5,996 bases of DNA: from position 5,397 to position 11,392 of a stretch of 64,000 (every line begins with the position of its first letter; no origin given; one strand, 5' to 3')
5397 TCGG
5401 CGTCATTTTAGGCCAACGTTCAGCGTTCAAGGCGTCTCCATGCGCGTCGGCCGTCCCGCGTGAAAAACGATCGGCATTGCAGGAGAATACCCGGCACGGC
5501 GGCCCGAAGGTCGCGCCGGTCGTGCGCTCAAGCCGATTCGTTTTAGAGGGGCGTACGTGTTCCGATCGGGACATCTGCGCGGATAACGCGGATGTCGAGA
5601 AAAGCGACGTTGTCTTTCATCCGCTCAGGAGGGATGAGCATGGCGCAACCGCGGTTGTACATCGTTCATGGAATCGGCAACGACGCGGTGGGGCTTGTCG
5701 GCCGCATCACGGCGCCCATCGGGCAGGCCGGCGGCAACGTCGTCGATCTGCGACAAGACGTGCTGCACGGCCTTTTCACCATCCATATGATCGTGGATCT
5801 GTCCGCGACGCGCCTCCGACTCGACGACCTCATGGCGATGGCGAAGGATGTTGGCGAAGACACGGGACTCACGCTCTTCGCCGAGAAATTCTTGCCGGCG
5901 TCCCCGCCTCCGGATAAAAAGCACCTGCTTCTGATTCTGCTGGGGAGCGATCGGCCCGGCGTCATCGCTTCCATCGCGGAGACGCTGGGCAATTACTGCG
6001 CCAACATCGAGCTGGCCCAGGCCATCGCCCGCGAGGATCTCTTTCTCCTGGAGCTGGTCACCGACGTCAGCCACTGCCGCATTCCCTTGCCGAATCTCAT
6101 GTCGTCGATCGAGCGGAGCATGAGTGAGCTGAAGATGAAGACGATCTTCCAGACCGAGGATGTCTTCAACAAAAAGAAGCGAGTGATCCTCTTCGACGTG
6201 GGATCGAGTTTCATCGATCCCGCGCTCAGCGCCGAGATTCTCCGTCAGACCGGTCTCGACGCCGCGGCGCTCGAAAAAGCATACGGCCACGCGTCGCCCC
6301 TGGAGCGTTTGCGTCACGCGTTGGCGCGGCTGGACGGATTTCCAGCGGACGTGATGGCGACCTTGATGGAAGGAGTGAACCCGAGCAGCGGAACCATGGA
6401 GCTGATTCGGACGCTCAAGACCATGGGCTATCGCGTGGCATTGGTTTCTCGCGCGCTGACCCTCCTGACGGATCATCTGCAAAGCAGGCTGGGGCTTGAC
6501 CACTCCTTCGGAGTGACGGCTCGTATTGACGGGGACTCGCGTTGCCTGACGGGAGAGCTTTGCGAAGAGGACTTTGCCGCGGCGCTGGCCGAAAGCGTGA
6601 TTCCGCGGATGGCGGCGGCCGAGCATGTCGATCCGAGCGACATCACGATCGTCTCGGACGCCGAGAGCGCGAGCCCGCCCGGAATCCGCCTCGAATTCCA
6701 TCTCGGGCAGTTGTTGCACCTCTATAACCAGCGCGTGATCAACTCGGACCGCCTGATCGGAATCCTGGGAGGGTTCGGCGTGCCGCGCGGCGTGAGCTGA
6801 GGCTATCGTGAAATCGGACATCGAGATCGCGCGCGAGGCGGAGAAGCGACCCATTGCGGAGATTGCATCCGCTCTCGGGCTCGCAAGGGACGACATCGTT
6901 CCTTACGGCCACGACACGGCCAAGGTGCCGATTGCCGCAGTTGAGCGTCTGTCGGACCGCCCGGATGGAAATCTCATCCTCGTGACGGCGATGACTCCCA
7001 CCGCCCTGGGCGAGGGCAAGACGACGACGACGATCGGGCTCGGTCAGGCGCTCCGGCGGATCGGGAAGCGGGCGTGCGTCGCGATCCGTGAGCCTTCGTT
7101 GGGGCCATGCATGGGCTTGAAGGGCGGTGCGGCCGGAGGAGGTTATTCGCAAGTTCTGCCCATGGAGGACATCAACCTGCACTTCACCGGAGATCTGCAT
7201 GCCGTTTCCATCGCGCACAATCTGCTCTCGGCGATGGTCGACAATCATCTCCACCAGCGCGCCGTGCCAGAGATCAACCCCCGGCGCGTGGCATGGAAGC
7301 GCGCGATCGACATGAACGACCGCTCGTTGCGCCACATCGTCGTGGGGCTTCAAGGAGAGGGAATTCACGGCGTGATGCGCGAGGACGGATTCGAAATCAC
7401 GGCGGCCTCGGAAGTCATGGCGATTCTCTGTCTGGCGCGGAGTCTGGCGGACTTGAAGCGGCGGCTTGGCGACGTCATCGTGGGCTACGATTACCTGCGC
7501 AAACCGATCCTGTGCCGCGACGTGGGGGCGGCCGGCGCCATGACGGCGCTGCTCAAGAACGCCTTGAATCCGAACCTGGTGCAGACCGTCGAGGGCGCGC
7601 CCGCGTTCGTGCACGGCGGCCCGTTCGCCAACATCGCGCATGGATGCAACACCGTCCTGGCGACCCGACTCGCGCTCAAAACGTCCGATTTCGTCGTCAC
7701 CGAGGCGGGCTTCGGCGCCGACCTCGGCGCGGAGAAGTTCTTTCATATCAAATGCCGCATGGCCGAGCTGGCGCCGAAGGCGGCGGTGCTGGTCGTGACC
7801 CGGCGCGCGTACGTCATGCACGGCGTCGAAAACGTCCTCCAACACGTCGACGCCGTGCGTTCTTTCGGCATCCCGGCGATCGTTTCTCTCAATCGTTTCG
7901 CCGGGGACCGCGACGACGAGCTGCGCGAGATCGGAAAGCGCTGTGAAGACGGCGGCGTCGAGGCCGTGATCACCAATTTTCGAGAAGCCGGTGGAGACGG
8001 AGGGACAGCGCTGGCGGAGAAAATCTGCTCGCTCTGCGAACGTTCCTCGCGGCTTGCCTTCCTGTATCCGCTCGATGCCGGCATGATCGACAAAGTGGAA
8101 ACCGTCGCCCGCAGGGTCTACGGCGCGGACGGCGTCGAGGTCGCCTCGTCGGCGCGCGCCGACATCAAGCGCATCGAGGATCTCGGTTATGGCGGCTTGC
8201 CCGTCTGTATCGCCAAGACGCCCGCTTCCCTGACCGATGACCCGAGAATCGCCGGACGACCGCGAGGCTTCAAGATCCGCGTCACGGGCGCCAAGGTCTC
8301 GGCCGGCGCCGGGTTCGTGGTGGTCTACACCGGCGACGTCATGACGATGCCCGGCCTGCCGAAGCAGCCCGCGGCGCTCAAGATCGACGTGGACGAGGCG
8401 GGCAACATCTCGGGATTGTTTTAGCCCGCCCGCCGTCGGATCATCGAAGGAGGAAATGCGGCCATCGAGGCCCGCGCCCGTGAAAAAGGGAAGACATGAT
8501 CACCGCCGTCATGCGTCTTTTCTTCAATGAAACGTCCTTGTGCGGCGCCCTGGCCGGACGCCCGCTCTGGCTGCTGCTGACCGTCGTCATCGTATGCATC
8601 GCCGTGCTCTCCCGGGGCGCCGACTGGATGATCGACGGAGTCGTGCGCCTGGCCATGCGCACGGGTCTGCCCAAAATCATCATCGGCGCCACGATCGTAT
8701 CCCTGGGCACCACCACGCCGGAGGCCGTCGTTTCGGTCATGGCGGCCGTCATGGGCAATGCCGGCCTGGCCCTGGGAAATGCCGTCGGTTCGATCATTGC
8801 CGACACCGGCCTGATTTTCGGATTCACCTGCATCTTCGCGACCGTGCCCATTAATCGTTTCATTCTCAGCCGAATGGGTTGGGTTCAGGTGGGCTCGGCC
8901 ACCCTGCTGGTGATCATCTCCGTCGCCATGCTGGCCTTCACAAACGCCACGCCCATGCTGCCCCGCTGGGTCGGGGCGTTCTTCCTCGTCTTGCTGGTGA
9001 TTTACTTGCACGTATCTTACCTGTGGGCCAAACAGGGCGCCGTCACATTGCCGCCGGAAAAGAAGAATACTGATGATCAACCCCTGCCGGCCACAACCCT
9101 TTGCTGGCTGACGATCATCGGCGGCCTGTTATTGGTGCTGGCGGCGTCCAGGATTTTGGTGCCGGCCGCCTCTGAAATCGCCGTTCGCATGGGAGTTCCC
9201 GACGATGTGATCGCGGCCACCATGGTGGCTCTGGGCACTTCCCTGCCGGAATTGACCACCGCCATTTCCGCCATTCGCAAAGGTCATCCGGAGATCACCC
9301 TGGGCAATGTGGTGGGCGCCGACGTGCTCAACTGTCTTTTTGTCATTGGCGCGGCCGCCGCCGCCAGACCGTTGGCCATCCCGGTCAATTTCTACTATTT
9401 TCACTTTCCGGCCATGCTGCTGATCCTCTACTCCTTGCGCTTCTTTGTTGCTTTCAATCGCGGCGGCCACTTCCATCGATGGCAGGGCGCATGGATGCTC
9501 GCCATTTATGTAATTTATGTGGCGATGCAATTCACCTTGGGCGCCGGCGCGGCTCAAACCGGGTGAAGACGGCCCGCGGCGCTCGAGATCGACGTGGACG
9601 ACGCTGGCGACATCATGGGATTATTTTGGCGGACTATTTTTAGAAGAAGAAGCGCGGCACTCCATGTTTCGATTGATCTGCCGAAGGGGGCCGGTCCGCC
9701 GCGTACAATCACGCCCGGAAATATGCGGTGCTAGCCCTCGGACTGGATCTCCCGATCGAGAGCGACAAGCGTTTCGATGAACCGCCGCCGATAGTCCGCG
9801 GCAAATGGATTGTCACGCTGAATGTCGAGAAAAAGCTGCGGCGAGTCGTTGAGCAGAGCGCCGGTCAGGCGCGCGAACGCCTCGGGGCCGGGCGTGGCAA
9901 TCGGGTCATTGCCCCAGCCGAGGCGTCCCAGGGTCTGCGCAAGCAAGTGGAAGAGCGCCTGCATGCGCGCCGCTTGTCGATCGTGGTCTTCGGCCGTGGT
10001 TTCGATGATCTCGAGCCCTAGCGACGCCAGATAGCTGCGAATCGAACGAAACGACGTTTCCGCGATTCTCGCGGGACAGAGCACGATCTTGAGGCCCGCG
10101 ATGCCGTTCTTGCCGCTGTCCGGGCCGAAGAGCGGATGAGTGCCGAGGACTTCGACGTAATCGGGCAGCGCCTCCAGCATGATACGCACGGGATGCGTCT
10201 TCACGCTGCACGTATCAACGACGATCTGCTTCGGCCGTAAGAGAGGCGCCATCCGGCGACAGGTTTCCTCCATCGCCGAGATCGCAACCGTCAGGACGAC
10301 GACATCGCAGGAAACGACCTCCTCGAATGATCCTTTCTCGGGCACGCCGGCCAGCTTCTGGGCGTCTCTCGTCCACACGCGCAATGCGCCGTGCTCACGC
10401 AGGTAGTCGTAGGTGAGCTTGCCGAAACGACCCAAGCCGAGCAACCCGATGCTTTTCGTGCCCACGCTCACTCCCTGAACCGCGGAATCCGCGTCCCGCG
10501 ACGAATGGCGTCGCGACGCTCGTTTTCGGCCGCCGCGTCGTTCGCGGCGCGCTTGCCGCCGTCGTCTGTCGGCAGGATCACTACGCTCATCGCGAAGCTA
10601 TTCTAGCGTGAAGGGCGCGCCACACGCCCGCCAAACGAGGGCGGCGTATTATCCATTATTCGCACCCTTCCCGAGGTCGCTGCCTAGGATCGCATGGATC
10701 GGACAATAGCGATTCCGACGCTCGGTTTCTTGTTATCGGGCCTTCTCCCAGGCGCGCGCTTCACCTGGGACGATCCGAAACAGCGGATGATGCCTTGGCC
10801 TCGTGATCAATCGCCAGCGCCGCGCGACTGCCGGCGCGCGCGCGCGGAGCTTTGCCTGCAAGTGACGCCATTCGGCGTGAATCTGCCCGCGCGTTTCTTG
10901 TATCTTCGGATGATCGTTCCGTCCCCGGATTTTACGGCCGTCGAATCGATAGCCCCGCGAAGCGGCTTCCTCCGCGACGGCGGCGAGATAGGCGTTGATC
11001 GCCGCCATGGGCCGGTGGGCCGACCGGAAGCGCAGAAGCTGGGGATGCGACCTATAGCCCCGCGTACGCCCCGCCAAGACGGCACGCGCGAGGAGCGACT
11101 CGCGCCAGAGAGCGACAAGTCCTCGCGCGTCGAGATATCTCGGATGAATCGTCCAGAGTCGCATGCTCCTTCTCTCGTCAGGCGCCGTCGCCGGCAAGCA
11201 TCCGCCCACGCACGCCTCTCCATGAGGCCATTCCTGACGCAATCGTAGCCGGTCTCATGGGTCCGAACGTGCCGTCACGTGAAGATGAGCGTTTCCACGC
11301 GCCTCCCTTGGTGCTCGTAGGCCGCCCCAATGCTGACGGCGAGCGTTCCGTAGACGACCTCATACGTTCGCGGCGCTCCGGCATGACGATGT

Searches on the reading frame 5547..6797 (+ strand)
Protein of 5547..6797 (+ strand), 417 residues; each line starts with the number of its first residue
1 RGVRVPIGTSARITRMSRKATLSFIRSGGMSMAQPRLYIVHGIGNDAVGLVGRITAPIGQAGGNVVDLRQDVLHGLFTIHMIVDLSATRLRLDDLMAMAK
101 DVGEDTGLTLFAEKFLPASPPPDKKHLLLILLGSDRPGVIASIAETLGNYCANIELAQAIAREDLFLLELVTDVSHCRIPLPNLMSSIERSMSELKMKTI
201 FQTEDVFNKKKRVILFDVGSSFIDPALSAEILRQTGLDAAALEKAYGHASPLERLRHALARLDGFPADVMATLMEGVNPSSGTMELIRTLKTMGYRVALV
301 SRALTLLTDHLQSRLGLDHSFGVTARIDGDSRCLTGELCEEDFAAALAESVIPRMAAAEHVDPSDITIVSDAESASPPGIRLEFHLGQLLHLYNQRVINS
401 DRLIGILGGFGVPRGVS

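Call 47: search_protein_families(library=pfam, proteins=[window:5547-6797:+], max_evalue=0.001)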
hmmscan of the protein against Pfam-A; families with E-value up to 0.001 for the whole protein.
window:5547-6797:+ (417 aa): 5 families
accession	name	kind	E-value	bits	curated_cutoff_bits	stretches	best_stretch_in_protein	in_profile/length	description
PF13740.12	ACT_6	-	7e-12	45.5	23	1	40-102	5-69/76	ACT domain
PF01842.31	ACT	-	1.9e-07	31.2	27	0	129-173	3-50/66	ACT domain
PF12710.13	HAD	-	2.6e-05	25.1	27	1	230-372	33-181/189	haloacid dehalogenase-like hydrolase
PF13291.12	ACT_4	-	2.8e-05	25.1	27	0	43-87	12-58/80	ACT domain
PF00702.32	Hydrolase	-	0.00012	23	26.4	1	268-371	88-179/191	haloacid dehalogenase-like hydrolase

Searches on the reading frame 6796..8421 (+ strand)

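Call 47: search_protein_families(library=pfam, proteins=[window:6796-8421:+], max_evalue=0.001)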
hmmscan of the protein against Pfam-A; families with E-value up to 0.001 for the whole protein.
window:6796-8421:+ (542 aa): 1 family
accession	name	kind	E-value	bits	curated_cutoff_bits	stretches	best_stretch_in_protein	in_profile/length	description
PF01268.25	FTHFS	-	1.1e-232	773.7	27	1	6-542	1-556/556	Formate--tetrahydrofolate ligase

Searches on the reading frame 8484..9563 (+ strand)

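Call 47: search_protein_families(library=pfam, proteins=[window:8484-9563:+], max_evalue=0.001)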
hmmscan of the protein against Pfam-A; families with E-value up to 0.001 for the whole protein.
window:8484-9563:+ (360 aa): 1 family
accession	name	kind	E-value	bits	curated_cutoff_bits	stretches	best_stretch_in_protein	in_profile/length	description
PF01699.29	Na_Ca_ex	-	6.1e-55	185.8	24.9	2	208-350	3-150/151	Sodium/calcium exchanger protein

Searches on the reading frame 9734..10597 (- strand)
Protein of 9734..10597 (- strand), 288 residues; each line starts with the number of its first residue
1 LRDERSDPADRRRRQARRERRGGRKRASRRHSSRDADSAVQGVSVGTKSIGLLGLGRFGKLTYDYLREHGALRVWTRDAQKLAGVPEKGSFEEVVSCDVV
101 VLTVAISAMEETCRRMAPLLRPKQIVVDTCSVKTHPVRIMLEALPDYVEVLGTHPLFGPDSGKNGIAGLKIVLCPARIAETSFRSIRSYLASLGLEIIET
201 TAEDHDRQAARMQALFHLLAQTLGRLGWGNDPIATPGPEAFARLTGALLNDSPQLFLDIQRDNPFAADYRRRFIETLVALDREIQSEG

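Call 47: search_protein_families(library=pfam, proteins=[window:9734-10597:-], max_evalue=0.001)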
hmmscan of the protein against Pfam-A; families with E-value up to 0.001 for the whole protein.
window:9734-10597:- (288 aa): 2 families
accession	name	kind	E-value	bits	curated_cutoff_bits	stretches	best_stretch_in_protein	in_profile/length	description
PF02153.23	PDH_N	-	1.2e-15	57.7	26.5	1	88-197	37-152/154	Prephenate dehydrogenase, nucleotide-binding domain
PF03807.23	F420_oxidored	-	9.1e-05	23.4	21.6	1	50-129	2-91/94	NADP oxidoreductase coenzyme F420-dependent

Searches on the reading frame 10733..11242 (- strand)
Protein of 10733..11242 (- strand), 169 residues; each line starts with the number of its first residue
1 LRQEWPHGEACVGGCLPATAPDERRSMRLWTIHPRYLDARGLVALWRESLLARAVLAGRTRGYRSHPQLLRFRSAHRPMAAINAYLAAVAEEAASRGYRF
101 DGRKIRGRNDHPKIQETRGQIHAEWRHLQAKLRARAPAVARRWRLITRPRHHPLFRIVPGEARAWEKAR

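Call 59: search_protein_families(library=pfam, proteins=[window:10733-11242:-, window:10807-11223:-], max_evalue=0.05)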
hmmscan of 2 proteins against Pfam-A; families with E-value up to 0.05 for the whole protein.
window:10733-11242:- (169 aa): 1 family
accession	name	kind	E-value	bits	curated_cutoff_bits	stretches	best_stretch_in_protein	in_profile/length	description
PF03013.19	Pyr_excise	-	2.3e-21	76.4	23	1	27-102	1-77/81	Pyrimidine dimer DNA glycosylase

window:10807-11223:- (138 aa): 0 families
